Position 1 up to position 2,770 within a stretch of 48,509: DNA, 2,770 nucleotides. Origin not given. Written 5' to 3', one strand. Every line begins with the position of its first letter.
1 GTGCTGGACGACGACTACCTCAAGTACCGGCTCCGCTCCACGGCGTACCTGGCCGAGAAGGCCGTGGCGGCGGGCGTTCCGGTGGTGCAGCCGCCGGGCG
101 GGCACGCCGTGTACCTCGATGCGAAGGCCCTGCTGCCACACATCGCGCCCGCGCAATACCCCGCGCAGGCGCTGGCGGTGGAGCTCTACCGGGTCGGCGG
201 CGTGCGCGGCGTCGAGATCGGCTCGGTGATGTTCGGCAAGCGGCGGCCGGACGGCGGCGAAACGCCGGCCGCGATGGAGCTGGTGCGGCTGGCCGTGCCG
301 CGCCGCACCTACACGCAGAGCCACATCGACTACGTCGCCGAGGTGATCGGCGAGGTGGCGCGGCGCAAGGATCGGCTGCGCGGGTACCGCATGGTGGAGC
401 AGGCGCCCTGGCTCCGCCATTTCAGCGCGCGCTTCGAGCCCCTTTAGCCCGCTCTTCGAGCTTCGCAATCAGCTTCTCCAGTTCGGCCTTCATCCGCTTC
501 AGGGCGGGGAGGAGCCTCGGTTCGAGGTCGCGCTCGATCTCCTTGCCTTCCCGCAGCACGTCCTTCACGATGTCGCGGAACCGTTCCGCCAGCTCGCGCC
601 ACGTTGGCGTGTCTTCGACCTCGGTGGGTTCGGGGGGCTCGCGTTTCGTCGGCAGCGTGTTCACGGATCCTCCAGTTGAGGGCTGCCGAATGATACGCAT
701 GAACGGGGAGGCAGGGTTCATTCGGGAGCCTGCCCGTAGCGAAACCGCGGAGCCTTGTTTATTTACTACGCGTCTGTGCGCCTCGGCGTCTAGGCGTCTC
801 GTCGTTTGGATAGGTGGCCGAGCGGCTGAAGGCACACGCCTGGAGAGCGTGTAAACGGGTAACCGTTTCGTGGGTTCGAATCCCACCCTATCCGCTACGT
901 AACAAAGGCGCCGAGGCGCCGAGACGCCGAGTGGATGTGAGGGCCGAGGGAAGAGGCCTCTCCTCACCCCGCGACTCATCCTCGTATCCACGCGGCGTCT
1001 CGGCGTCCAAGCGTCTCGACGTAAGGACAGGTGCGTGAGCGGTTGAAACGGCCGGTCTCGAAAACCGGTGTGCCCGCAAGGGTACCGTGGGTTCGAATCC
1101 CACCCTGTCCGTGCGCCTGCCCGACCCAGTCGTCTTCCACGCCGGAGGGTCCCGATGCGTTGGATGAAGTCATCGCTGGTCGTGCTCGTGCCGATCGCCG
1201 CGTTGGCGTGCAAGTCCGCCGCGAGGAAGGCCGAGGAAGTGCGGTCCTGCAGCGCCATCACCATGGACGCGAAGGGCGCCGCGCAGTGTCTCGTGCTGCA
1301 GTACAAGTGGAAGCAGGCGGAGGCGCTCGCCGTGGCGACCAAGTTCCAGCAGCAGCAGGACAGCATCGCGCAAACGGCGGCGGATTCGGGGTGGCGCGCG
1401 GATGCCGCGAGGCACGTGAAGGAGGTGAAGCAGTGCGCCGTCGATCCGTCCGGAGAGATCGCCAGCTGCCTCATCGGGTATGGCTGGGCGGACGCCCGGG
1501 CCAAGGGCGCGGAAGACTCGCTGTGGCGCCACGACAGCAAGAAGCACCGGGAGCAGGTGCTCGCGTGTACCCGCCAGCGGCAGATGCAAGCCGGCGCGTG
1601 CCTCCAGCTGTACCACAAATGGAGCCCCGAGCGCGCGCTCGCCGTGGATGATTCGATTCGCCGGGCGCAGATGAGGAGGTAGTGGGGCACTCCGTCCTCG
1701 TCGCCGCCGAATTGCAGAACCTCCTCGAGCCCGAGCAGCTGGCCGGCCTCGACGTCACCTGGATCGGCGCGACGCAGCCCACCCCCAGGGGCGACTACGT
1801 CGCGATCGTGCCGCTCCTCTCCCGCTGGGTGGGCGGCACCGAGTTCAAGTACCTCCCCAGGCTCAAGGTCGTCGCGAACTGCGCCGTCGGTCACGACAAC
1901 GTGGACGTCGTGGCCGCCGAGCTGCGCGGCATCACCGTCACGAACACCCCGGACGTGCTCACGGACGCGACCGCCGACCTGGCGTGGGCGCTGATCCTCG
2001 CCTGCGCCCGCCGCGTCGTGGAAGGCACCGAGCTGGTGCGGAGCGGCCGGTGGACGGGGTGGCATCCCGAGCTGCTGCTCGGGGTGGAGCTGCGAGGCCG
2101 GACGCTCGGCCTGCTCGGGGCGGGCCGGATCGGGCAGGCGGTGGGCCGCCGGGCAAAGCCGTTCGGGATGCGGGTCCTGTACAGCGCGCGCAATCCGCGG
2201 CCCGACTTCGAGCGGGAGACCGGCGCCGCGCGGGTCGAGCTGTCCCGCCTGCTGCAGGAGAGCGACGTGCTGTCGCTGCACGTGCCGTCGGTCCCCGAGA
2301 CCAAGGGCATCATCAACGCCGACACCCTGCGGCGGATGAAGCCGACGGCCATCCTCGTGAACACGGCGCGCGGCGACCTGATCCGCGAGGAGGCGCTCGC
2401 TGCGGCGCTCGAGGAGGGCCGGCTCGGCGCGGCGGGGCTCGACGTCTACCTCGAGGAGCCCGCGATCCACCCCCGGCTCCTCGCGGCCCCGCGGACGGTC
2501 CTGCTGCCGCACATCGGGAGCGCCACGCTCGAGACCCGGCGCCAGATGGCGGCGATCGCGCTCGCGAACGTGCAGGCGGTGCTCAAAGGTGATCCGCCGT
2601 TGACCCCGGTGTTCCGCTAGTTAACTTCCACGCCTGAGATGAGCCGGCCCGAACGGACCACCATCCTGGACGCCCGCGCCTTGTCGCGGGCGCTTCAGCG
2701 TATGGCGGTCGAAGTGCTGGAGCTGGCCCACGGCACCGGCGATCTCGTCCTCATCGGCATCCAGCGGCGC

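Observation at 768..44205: Recurrent paired inverted arrays of short G-rich tandem repeats, each pair with its own unit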

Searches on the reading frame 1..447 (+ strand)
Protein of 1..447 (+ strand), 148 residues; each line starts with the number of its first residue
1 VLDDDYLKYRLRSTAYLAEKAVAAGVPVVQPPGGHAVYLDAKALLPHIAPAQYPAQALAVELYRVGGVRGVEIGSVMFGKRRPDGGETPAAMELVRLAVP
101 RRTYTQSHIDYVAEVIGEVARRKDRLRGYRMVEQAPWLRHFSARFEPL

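Call 15: search_protein_families(library=pfam, proteins=[window:1-447:+])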
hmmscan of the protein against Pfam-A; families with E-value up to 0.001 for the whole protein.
window:1-447:+ (148 aa): 1 family
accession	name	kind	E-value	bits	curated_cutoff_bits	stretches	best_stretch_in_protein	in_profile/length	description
PF01212.27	Beta_elim_lyase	-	1.4e-08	34.8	27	1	2-114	211-287/288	Beta-eliminating lyase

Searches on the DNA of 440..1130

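Call 75: search_rna_families(source=window, start=440, end=1130, threshold=evalue, max_evalue=1)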
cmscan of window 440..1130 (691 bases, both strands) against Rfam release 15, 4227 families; matches with E-value up to 1: 7.
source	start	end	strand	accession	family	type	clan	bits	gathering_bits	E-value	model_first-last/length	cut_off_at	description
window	808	894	+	RF00005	tRNA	Gene; tRNA;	CL00001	57.2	29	1.1e-11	1-71/71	no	tRNA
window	1025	1111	+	RF00005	tRNA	Gene; tRNA;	CL00001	56.9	29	1.4e-11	1-71/71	no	tRNA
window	1060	1111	-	RF04351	Plastid-psbl-rps4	Cis-reg;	-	38.4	68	1.7e-06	1-53/53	no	Plastid-psbl-rps4 3UTR RNA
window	852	894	-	RF04351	Plastid-psbl-rps4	Cis-reg;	-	33.6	68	3.4e-05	1-53/53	no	Plastid-psbl-rps4 3UTR RNA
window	801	942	+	RF02223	sX4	Gene; sRNA;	-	21.8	70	0.024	1-167/167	no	Proteobacterial sRNA sX4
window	1023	1127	-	RF03829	mir-1257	Gene; miRNA;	-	20.3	50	0.59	1-118/118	no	mir-1257 microRNA precursor family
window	808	895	-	RF04354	Plastid-ycf2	Cis-reg;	-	18.4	65.7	0.58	1-75/75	no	Plastid-ycf2 5UTR RNA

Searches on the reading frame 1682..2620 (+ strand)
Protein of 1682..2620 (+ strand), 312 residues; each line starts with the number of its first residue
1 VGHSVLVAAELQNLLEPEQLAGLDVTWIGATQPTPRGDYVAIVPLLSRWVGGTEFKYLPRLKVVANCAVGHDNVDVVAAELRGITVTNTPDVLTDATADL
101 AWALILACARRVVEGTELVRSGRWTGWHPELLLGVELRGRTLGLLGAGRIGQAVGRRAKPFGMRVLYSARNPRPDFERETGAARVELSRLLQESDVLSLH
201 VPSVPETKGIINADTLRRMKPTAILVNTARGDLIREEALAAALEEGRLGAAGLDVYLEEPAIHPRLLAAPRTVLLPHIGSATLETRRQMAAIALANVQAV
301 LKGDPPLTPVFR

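Call 15: search_protein_families(library=pfam, proteins=[window:1682-2620:+])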
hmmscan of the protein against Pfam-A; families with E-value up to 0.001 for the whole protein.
window:1682-2620:+ (312 aa): 2 families
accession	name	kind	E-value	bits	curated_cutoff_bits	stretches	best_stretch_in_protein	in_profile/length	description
PF02826.25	2-Hacid_dh_C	-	4.2e-58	196.1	25.1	1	103-279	2-178/178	D-isomer specific 2-hydroxyacid dehydrogenase, NAD binding domain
PF00389.36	2-Hacid_dh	-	7.7e-22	77.9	24.6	1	56-310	57-133/134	D-isomer specific 2-hydroxyacid dehydrogenase, catalytic domain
